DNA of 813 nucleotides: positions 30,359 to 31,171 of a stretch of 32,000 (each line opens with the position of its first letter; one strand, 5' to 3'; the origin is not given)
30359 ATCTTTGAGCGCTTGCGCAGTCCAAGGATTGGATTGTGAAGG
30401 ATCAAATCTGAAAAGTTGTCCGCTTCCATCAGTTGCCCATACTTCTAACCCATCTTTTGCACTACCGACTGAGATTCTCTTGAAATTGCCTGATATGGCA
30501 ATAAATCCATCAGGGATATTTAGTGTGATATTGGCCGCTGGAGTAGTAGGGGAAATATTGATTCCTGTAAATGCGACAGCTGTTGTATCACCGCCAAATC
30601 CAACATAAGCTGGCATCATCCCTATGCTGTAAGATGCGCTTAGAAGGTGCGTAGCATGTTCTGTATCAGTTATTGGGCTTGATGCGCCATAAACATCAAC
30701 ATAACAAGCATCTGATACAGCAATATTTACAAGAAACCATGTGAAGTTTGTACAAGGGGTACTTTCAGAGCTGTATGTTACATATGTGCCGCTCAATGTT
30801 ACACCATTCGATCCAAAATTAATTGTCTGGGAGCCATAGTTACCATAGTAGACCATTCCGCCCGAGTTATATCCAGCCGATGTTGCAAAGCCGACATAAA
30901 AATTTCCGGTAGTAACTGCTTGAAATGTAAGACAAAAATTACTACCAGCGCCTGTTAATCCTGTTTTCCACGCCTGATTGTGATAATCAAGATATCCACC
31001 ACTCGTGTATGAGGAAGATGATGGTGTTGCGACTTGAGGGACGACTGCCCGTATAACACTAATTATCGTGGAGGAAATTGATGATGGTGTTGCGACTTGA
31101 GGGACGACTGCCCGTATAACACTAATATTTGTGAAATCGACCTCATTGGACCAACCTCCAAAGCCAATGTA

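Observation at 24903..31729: Tandem array of three secreted tectonin/tachylectin-like beta-propeller proteins with an uncharacterised N-terminal module: candidate eukaryote-derived surface or effector system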

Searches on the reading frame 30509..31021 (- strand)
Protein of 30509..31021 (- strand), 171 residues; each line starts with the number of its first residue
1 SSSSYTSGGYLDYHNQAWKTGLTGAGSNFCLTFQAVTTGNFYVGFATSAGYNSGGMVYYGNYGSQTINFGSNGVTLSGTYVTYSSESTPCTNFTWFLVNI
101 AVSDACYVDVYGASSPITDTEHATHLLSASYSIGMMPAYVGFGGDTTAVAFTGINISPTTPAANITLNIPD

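Call 12: search_protein_families(library=pfam, proteins=[window:30509-31021:-], max_evalue=10)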
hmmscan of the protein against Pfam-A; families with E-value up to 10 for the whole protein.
seq(171 aa): 1 family
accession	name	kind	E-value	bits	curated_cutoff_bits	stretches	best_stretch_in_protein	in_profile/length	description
PF17352.7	MFS18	-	0.34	11.6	25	1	131-163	57-89/96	Male Flower Specific protein 18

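Call 93: search_solved_structures(query=window:30509-31021:-, max_evalue=10)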
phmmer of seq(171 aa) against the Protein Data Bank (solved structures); distinct sequences matched with E-value up to 10: 1.
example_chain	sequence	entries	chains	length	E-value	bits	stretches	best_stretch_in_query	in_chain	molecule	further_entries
8br4_A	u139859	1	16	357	0.73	12.9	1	108-150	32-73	Glyceraldehyde-3-phosphate dehydrogenase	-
